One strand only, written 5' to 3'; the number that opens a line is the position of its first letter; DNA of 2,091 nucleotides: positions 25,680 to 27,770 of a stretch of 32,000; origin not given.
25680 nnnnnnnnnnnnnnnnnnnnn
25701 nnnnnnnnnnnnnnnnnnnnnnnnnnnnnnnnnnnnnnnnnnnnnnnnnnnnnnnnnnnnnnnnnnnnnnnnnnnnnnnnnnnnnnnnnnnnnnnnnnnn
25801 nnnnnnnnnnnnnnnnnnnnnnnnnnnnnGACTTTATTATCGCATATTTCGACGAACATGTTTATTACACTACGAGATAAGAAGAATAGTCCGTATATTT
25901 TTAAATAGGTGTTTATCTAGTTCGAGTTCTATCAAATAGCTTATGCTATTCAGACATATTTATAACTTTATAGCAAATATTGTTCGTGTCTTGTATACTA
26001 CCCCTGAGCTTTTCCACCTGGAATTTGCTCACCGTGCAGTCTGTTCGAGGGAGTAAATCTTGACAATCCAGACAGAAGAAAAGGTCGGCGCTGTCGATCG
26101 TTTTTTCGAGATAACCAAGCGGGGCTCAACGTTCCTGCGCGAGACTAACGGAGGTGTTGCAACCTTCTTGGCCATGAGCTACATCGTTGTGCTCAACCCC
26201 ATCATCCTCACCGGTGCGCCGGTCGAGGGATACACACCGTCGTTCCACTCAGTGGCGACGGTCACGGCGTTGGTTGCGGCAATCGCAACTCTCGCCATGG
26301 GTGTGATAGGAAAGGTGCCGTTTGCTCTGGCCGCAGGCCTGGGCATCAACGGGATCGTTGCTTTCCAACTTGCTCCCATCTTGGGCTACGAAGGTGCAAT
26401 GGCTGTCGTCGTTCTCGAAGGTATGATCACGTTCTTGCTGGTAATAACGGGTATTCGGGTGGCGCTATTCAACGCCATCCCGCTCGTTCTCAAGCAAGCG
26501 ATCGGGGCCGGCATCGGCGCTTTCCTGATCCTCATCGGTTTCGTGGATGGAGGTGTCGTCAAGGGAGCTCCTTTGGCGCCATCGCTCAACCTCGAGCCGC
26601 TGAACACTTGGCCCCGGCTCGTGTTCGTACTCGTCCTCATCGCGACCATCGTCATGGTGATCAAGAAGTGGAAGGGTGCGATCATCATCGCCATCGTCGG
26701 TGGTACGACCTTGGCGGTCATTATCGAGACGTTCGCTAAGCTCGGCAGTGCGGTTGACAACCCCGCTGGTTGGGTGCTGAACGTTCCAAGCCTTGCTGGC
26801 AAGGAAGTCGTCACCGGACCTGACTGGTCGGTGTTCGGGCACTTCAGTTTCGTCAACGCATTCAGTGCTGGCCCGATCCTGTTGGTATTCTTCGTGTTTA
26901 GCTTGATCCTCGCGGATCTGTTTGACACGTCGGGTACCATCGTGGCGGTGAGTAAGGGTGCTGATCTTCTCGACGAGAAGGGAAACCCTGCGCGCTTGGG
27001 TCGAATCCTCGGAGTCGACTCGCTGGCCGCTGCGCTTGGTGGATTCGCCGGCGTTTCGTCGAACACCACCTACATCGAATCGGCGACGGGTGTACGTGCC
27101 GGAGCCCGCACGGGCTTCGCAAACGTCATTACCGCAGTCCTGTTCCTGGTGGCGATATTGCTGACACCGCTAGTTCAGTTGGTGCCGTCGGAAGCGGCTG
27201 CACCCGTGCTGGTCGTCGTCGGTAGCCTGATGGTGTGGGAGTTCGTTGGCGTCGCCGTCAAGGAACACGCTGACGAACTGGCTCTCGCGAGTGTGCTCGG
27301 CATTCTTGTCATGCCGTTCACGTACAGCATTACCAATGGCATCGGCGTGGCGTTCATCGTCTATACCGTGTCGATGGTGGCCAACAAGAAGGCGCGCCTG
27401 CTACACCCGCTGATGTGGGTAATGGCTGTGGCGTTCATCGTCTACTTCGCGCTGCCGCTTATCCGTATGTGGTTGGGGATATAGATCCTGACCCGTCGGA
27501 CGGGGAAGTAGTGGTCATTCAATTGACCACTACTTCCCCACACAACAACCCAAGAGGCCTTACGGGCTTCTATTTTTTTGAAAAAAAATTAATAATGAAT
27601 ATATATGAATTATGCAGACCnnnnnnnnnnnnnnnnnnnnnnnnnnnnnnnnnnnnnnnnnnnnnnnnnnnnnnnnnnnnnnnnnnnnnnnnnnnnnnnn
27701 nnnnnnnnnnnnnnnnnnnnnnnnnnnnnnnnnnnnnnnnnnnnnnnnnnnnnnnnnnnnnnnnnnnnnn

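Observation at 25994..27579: High-GC purine permease inserted between rsgA and apt, likely horizontally acquired and possibly from a high-GC host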

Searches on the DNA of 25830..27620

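Call 69: search_rna_families(source=window, start=25830, end=27620, threshold=evalue, max_evalue=5)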
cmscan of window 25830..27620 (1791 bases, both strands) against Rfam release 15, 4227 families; matches with E-value up to 5: 5.
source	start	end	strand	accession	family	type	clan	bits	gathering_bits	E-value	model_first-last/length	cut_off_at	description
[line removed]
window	27483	27558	-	RF03594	mir-3817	Gene; miRNA;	-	18.9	90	2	1-89/89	no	mir-3817 microRNA precursor family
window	27139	27272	+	RF01059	mir-598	Gene; miRNA;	-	17.5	69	2.8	1-80/80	no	mir-598 microRNA precursor family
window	26689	26716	+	RF00498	EAV_LTH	Cis-reg; leader;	-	17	70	1.1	1-45/45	no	Equine arteritis virus leader TRS hairpin (LTH)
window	25944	26022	-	RF02089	CLRN1-AS1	Gene; lncRNA;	-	12.9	48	3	1-79/79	no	CLRN1 antisense RNA 1 conserved region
